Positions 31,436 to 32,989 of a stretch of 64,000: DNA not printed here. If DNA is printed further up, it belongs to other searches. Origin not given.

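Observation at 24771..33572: So-called orphan ADOP permeases lie directly upstream of a MacA-like adaptor and a stand-alone ABC ATPase that have no permease of their own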

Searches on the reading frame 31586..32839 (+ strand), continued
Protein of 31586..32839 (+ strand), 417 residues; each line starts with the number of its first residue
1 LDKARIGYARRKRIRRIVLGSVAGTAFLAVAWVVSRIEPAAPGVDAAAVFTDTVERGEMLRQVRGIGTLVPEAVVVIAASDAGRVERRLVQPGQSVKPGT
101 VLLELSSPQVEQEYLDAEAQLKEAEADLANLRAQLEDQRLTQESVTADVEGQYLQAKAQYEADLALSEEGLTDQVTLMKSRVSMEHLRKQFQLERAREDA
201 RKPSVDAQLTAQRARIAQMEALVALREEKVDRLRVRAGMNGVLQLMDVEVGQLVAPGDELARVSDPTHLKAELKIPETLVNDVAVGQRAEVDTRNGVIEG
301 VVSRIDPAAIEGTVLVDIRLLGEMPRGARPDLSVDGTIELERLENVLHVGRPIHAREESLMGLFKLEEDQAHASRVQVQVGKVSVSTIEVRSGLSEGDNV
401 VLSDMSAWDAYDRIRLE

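Call 18: find_related_loci(query=A1, collection=genome_contigs, flank=10000)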
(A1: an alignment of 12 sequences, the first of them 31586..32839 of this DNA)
Query A1 (417 aa) in genome_contigs; peptide patterns used: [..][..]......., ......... (x = any residue, [..] = any of these).
598 stretches matched a pattern (row limit reached: there are more); 576 encode a relative of the query (tblastn E <= 1e-3); the best 80 are kept; 80 distinct loci.
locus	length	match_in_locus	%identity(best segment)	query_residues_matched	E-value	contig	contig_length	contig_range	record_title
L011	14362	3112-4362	94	1-417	0e+0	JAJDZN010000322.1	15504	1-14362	MAG: Bryobacterales bacterium isolate jk18x40bins.51 k141_1819745, whole genome shotgun sequence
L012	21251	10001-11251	87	1-417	0e+0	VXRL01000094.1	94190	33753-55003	MAG: Terriglobia bacterium isolate SB0664_bin_31 NODE_228_length_94190_cov_20.334690, whole genome shotgun sequence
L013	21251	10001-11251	86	1-417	0e+0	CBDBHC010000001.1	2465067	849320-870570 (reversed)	MAG: Bryobacterales bacterium isolate 1879262c-0ee7-4b49-84d6-feef911fed4d genome assembly, contig: contig_1, whole geno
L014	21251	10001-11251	77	1-417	0e+0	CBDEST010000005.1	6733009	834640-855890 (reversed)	MAG: Bryobacterales bacterium isolate 43e8cf1b-7c08-4a57-bc5e-d388cc7a59f2 genome assembly, contig: contig_5, whole geno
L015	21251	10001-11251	84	1-417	0e+0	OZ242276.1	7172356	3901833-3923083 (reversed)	MAG: Bryobacterales bacterium isolate 6a17fdd1-799e-4b89-b3db-5c5ff6fa14e9 genome assembly, chromosome: 1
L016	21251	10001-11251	95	1-417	0e+0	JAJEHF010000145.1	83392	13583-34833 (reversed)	MAG: Bryobacterales bacterium isolate p16x60bins.27 k141_599033, whole genome shotgun sequence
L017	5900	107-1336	57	9-416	9e-139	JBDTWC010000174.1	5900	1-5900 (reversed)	MAG: Acidobacteriota bacterium isolate cluster3_bin.82 NODE_73331_length_5900_cov_5.186826, whole genome shotgun sequenc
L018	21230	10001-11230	54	9-416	4e-136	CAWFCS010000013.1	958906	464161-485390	MAG: uncultured Acidobacteriota bacterium isolate MFD04651.bin.2.30 genome assembly, contig: contig_1851, whole genome s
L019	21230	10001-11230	56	9-416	3e-136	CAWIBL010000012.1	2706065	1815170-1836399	MAG: uncultured Acidobacteriota bacterium isolate MFD01275.bin.2.18 genome assembly, contig: contig_4361, whole genome s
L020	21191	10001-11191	56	21-417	2e-134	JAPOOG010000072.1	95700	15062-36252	MAG: Bryobacterales bacterium isolate APA_bin_29 c_000000246985, whole genome shotgun sequence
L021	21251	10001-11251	53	1-417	4e-134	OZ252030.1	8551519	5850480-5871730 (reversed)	MAG: Bryobacterales bacterium isolate 59e43249-5fc4-4363-b2bc-67a86b10f1a4 genome assembly, chromosome: 1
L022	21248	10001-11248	53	1-417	5e-133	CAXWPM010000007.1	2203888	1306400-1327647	MAG: Terriglobia bacterium isolate efbce1b4-a74b-437b-95db-3f9b3cfe51ac genome assembly, contig: contig_7, whole genome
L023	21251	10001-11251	51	1-417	7e-133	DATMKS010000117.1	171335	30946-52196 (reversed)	MAG TPA_asm: Verrucomicrobiia bacterium isolate SMAG_U12777 k141_605934, whole genome shotgun sequence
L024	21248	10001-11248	53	1-416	2e-132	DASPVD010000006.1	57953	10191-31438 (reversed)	MAG TPA_asm: Candidatus Eremiobacteraceae bacterium isolate SMAG_U12320 k141_329279, whole genome shotgun sequence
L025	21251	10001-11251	50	1-417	6e-131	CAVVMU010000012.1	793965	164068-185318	MAG: uncultured Acidobacteriota bacterium isolate MFD05377.bin.1.176 genome assembly, contig: contig_45011, whole genome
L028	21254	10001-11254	54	1-416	7e-130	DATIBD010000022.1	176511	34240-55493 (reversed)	MAG TPA_asm: Vicinamibacteria bacterium isolate SMAG_U16281 k141_277171, whole genome shotgun sequence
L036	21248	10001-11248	50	1-417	7e-128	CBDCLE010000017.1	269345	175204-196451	MAG: Terriglobia bacterium isolate 4c85af2f-3a71-4539-98d5-20a60bcb3ada genome assembly, contig: contig_17, whole genome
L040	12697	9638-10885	52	1-416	1e-127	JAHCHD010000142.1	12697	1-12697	MAG: Bryobacterales bacterium isolate TGS_ACI1 ACI1_142, whole genome shotgun sequence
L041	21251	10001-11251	49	1-417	4e-127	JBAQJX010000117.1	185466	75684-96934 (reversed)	MAG: Candidatus Acidiferrum sp. isolate MFD06408_ilm_asm_bin7 k127_41064, whole genome shotgun sequence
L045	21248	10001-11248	50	1-416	8e-127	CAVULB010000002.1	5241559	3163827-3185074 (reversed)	MAG: Candidatus Acidoferrales bacterium isolate MFD01716.bin.1.127 genome assembly, contig: contig_19529, whole genome s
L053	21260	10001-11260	50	1-416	4e-126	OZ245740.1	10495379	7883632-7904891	MAG: Limisphaerales bacterium isolate 18d4b110-818c-4cb3-93cd-e2494454740f genome assembly, chromosome: 1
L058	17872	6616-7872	50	1-417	6e-126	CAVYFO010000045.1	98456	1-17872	MAG: uncultured Acidobacteriota bacterium isolate MFD04463.bin.3.111 genome assembly, contig: contig_89455, whole genome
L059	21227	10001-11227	51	9-417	1e-125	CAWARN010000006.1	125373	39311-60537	MAG: uncultured Acidobacteriota bacterium isolate MFD02979.bin.3.8 genome assembly, contig: contig_113520, whole genome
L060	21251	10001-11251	49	1-417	2e-125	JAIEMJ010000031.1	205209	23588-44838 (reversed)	MAG: Bryobacteraceae bacterium isolate co.spades.CONCOCT.2.5kb_038 c_000000000022, whole genome shotgun sequence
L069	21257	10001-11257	49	1-417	3e-124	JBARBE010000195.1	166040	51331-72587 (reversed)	MAG: Candidatus Acidiferrum sp. isolate MFD05764_ilm_asm_bin369 k127_4037301, whole genome shotgun sequence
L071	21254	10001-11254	54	1-417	8e-124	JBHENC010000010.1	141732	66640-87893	MAG: Pyrinomonadaceae bacterium isolate S4_bin.28.strict S4_NODE_10, whole genome shotgun sequence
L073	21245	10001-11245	50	1-416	9e-124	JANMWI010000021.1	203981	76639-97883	MAG: Acidobacteriota bacterium isolate OTE_88_metabat_329 OTE_88_k141_4289643, whole genome shotgun sequence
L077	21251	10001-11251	49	1-417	6e-123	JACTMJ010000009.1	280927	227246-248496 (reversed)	MAG: Acidobacteria bacterium isolate BJ2 scaffold_14, whole genome shotgun sequence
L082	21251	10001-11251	48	1-417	1e-122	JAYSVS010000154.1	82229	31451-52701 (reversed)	MAG: Acidobacteriota bacterium isolate GFS_12838 GFS_12838_153, whole genome shotgun sequence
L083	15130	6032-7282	47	1-417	2e-122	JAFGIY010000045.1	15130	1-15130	MAG: Acidobacteria bacterium isolate Zod_Metabat.240 k87_1792647, whole genome shotgun sequence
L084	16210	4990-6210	50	10-417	3e-122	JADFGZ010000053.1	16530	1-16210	MAG: Acidobacteria bacterium isolate B32T1B5 B32T1B5_NODE3410, whole genome shotgun sequence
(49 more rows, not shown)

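Call 22: search_protein_families(library=ncbifam, proteins=[L084:2194-4929:+, L083:3231-6017:+, L077:6905-9643:+, L045:6843-9662:+, L024:7074-9719:+, L001:12136-14586:+, L071:12322-14751:+, L025:11362-13893:+, L023:16376-18802:+, L028:11991-14447:+], max_evalue=1e-10)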
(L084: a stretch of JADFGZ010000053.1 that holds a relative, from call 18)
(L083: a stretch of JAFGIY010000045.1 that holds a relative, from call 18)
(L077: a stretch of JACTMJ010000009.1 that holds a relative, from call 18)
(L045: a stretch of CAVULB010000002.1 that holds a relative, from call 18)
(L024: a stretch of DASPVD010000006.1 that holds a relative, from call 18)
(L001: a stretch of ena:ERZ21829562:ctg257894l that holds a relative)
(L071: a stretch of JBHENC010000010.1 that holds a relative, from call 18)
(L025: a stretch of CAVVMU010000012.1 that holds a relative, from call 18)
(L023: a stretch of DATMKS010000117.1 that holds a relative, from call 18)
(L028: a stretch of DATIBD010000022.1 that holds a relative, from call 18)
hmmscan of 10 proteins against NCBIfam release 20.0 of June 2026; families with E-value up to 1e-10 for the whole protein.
L084:2194-4929:+ (911 aa): 3 families
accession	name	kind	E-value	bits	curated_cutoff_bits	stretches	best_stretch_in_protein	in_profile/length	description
TIGR03434.1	ADOP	subfamily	5.3e-298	990.6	622.3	1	98-911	1-803/803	ADOP family duplicated permease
NF007826.0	PRK10535.1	equivalog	9.6e-39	133.2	966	2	212-499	372-645/648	macrolide ABC transporter ATP-binding protein/permease MacB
NF038403.1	perm_prefix_1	domain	7.6e-18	64.1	30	1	29-87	1-59/59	permease prefix domain 1-containing protein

L083:3231-6017:+ (928 aa): 4 families
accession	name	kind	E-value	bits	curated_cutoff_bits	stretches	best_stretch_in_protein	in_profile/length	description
TIGR03434.1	ADOP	subfamily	3e-236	786.3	622.3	1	113-928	2-803/803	ADOP family duplicated permease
NF007826.0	PRK10535.1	equivalog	4.2e-21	74.9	966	1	784-926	503-646/648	macrolide ABC transporter ATP-binding protein/permease MacB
NF038403.1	perm_prefix_1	domain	1.1e-14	54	30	1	46-98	4-56/59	permease prefix domain 1-containing protein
NF038008.1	ABC_perm_DarB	equivalog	8.9e-14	50.4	700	0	384-687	271-560/777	darobactin export ABC transporter permease subunit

L077:6905-9643:+ (912 aa): 3 families
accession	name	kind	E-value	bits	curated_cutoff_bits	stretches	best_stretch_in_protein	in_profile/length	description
TIGR03434.1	ADOP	subfamily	1.1e-219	731.6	622.3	1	84-912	1-803/803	ADOP family duplicated permease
NF007826.0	PRK10535.1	equivalog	4e-14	51.8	966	0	794-910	529-646/648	macrolide ABC transporter ATP-binding protein/permease MacB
NF038403.1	perm_prefix_1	domain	1e-12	47.7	30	1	22-71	8-57/59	permease prefix domain 1-containing protein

L045:6843-9662:+ (939 aa): 3 families
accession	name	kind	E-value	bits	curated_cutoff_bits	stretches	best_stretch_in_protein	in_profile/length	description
TIGR03434.1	ADOP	subfamily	1.4e-260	866.8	622.3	1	136-939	1-803/803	ADOP family duplicated permease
NF007826.0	PRK10535.1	equivalog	7.3e-33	113.7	966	2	250-541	368-645/648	macrolide ABC transporter ATP-binding protein/permease MacB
NF038403.1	perm_prefix_1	domain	2.9e-15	55.8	30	1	68-122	2-56/59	permease prefix domain 1-containing protein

L024:7074-9719:+ (881 aa): 3 families
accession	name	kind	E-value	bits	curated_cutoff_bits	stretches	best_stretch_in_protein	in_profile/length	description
TIGR03434.1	ADOP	subfamily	8.4e-264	877.5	622.3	1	79-881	2-803/803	ADOP family duplicated permease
NF007826.0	PRK10535.1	equivalog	3.1e-39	134.8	966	2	599-878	371-645/648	macrolide ABC transporter ATP-binding protein/permease MacB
NF038403.1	perm_prefix_1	domain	6.8e-14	51.4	30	1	10-65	2-57/59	permease prefix domain 1-containing protein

L001:12136-14586:+ (816 aa): 2 families
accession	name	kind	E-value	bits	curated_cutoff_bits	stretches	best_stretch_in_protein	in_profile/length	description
TIGR03434.1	ADOP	subfamily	1.5e-287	956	622.3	1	4-816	1-803/803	ADOP family duplicated permease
NF007826.0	PRK10535.1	equivalog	4.6e-36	124.3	966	1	118-417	372-645/648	macrolide ABC transporter ATP-binding protein/permease MacB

L071:12322-14751:+ (809 aa): 2 families
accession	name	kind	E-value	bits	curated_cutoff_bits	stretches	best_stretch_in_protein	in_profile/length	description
TIGR03434.1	ADOP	subfamily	1.6e-294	979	622.3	1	5-809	1-803/803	ADOP family duplicated permease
NF007826.0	PRK10535.1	equivalog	2.4e-34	118.6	966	2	80-399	334-643/648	macrolide ABC transporter ATP-binding protein/permease MacB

L025:11362-13893:+ (843 aa): 2 families
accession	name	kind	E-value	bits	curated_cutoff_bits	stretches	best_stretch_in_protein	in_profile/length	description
TIGR03434.1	ADOP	subfamily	1.9e-278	925.9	622.3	1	4-843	1-803/803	ADOP family duplicated permease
NF007826.0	PRK10535.1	equivalog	4.2e-38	131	966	2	136-438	367-642/648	macrolide ABC transporter ATP-binding protein/permease MacB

L023:16376-18802:+ (808 aa): 2 families
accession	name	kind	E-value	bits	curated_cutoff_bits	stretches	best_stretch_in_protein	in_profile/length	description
TIGR03434.1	ADOP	subfamily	6.5e-300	996.9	622.3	1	4-808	1-803/803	ADOP family duplicated permease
NF007826.0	PRK10535.1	equivalog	7e-36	123.7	966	2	529-806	367-646/648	macrolide ABC transporter ATP-binding protein/permease MacB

L028:11991-14447:+ (818 aa): 2 families
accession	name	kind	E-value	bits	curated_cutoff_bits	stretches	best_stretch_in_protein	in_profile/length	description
TIGR03434.1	ADOP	subfamily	2.1e-281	935.7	622.3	1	5-817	1-802/803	ADOP family duplicated permease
NF007826.0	PRK10535.1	equivalog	4.1e-31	107.9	966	2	546-816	369-646/648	macrolide ABC transporter ATP-binding protein/permease MacB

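Call 41: search_solved_structures(query=window:31586-32839:+, max_evalue=0.001)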
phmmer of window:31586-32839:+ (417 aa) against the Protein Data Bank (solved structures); distinct sequences matched with E-value up to 0.001: 3.
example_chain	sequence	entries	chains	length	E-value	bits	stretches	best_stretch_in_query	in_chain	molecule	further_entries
4dk1_A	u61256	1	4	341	5e-11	45.8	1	49-162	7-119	Putative MacA, Multidrug resistance protein mexA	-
20yy_D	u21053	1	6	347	1.6e-06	31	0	79-139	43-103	Multidrug efflux RND transporter periplasmic adaptor subunit MexJ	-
4dk0_A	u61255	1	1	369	9.3e-06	28.5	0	49-126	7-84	Putative MacA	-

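Call 56: search_protein_families(library=pfam, proteins=[L017:2870-4231:+, L017:4297-5610:+, L018:12788-14143:+, L018:14154-15614:+, L041:4811-6541:-, L023:6147-7946:+, L023:7979-8623:+, L069:5651-6724:-, L040:5090-6679:+, L058:3363-4454:+], max_evalue=0.001)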
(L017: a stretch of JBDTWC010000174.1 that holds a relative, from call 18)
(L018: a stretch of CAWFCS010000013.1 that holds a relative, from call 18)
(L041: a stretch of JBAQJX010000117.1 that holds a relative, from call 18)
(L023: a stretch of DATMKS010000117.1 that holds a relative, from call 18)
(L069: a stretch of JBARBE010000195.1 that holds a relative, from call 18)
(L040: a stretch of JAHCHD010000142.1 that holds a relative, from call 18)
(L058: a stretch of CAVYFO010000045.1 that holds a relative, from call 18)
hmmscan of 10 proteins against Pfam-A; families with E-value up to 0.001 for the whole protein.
L017:2870-4231:+ (453 aa): 15 families
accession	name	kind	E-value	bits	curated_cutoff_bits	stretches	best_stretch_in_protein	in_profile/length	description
PF00158.32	Sigma54_activat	-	6.2e-63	211.9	20.2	1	155-321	2-168/168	Sigma-54 interaction domain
PF25601.1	AAA_lid_14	-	7.5e-26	90.2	27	1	326-400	1-75/87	AAA+ ATPase lid domain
PF00072.30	Response_reg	-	5.4e-23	81.7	30.2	1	9-123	1-110/111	Response regulator receiver domain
PF14532.12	Sigma54_activ_2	-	4.2e-20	72.8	25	1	156-325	2-138/138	Sigma-54 interaction domain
PF02954.25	HTH_8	-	8.4e-14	51.5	22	1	411-451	1-42/42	Bacterial regulatory protein, Fis family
PF07728.20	AAA_5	-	1.7e-08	35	22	1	177-295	1-122/139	AAA domain (dynein-related subfamily)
PF00004.35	AAA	-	9.7e-08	33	21.2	1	178-296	1-110/131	ATPase family associated with various cellular activities (AAA)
PF18024.7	HTH_50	-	2.6e-06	27.4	27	1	412-452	8-48/50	Helix-turn-helix domain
PF13518.12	HTH_28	-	2.5e-05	24.7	25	1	419-452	5-37/52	Helix-turn-helix domain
PF13551.12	HTH_29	-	4.3e-05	23.9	28.1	1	422-451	7-36/64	Winged helix-turn helix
PF00126.33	HTH_1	-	9.8e-05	22.7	26.6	1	423-450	9-36/60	Bacterial regulatory helix-turn-helix protein, lysR family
PF07724.20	AAA_2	-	0.00018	22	27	1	176-289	4-115/166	AAA domain (Cdc48 subfamily)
PF13556.12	HTH_30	-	0.00024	21.3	27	0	426-450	11-35/59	PucR C-terminal helix-turn-helix domain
PF13191.12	AAA_16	-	0.00034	21.6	32.6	1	166-222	14-63/167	AAA ATPase domain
PF01078.27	Mg_chelatase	-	0.00057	19.8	20.3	0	176-202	23-49/207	Magnesium chelatase, subunit ChlI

L017:4297-5610:+ (437 aa): 6 families
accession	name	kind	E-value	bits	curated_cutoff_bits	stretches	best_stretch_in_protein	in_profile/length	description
PF02518.31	HATPase_c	-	5.6e-15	56.2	26.4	1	333-436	2-108/111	Histidine kinase-, DNA gyrase B-, and HSP90-like ATPase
PF13188.13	PAS_8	-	2.1e-06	27.9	21.8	1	120-166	2-47/65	PAS domain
PF03704.23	BTAD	-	3e-05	24.9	22.1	0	236-293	71-128/146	Bacterial transcriptional activator domain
PF00989.32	PAS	-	5.5e-05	23.6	22.6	1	120-167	2-49/113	PAS fold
PF08448.16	PAS_4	-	0.00022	21.9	23.1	0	126-163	2-39/110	PAS fold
PF13646.12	HEAT_2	-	0.00028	21.5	27.7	0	8-85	17-82/88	HEAT repeats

L018:12788-14143:+ (451 aa): 8 families
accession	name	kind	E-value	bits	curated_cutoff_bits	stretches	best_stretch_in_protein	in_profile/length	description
PF00158.32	Sigma54_activat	-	1.2e-53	181.7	20.2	1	155-299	2-146/168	Sigma-54 interaction domain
PF00072.30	Response_reg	-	3.3e-24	85.6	30.2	1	9-123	1-110/111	Response regulator receiver domain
PF14532.12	Sigma54_activ_2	-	2.2e-11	44.6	25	1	160-298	6-111/138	Sigma-54 interaction domain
PF07728.20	AAA_5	-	2e-08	34.7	22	1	177-295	1-122/139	AAA domain (dynein-related subfamily)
PF00004.35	AAA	-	5e-07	30.7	21.2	1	178-295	1-109/131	ATPase family associated with various cellular activities (AAA)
PF01078.27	Mg_chelatase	-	0.00018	21.4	20.3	0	176-203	23-50/207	Magnesium chelatase, subunit ChlI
PF13191.12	AAA_16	-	0.00045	21.2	32.6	0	167-222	15-63/167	AAA ATPase domain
PF07724.20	AAA_2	-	0.00052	20.5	27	0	176-289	4-115/166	AAA domain (Cdc48 subfamily)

L018:14154-15614:+ (486 aa): 3 families
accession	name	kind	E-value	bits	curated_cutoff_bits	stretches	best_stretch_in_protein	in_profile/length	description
PF13188.13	PAS_8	-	8.6e-07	29.1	21.8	1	120-161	2-44/65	PAS domain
PF08448.16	PAS_4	-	2.5e-05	24.9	23.1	1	126-167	2-43/110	PAS fold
PF00989.32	PAS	-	2.5e-05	24.7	22.6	1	120-161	2-43/113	PAS fold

L041:4811-6541:- (576 aa): 2 families
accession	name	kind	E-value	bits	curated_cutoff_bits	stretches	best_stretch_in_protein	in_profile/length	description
PF03949.21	Malic_M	-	1.8e-91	306.4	23.5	1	273-540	1-257/258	Malic enzyme, NAD binding domain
PF00390.24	malic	-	6.1e-68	228.6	23.1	1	83-263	1-182/182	Malic enzyme, N-terminal domain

L023:6147-7946:+ (599 aa): 7 families
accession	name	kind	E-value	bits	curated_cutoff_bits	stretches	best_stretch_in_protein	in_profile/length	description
PF05199.19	GMC_oxred_C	-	1.8e-21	77.6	24.6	1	466-582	4-138/139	GMC oxidoreductase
PF00732.25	GMC_oxred_N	-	1.8e-15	57.8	23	1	29-371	4-217/218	GMC oxidoreductase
PF00890.30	FAD_binding_2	-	7.3e-07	29.2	20.4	1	27-59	1-33/414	FAD binding domain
PF01494.25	FAD_binding_3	-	0.00012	21.8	22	1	26-58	2-34/349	FAD binding domain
PF03486.20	HI0933_like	-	0.00017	21.6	50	1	27-60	2-35/244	HI0933-like protein Rossmann domain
PF07992.20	Pyr_redox_2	-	0.00033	20.6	26.1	0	26-60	1-35/291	Pyridine nucleotide-disulphide oxidoreductase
PF01266.30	DAO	-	0.00057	20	27.9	0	27-58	1-32/353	FAD dependent oxidoreductase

L023:7979-8623:+ (214 aa): 1 family
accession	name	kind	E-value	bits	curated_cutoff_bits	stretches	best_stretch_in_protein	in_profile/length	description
PF13618.11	Gluconate_2-dh3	-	6.3e-27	95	23.4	1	75-196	2-129/135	Gluconate 2-dehydrogenase subunit 3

L069:5651-6724:- (357 aa): 1 family
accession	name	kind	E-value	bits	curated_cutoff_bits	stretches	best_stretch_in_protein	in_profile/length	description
PF00672.30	HAMP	-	8.3e-05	23.3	25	1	305-353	4-52/53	HAMP domain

L040:5090-6679:+ (529 aa): 3 families
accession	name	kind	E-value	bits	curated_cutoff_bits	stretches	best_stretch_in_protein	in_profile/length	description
PF07969.17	Amidohydro_3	-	4.8e-32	112.5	29.7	1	68-509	1-472/472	Amidohydrolase family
PF01979.26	Amidohydro_1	-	8.7e-12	45.4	25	1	434-489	275-323/345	Amidohydrolase family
PF00449.26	Urease_alpha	-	0.00046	20.9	23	0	21-59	61-97/121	Urease alpha-subunit, N-terminal domain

L058:3363-4454:+ (363 aa): 2 families
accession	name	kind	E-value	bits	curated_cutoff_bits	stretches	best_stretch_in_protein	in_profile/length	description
PF00480.26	ROK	-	1.2e-40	140.3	22.9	1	30-351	2-289/294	ROK family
PF01869.26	BcrAD_BadFG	-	8.4e-06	25.9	31.5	1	31-110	2-83/271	BadF/BadG/BcrA/BcrD ATPase family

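Call 68: predict_structure(alignment_id=A1)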
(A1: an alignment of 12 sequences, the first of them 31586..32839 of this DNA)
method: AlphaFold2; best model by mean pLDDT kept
length: 417 residues; sequences in the alignment: 12
mean_pLDDT: 61.7   pTM: 0.39
mean pLDDT of the five models: 61.7, 58.5, 57.9, 53.1, 52.8
residues with pLDDT >= 90: 89; 70-90: 81; 50-70: 93; < 50: 154
segments of 3 or more residues with pLDDT < 50: 1-4, 37-80, 265-282, 307-318, 324-358, 380-400, 407-417
pLDDT, mean of each block of 10 residues (from residue 1): 54 77 82 55 33 31 23 38 68 69 78 90 94 93 93 95 92 90 94 90 89 91 84 69 64 60 46 28 55 52 47 45 45 23 27 43 55 52 40 46 48 33
secondary structure, 60 per line:
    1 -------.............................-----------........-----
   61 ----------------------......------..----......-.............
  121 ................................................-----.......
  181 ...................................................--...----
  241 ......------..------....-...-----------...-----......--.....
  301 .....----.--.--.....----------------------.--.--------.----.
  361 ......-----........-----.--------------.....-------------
elements in order: H8-36 E48-55 E83-88 E101-106 H108-168 H174-231 E234-236 E241-246 E261-264 E288-293 E296-305 E316-320 E360-366 E372-379 E400-404
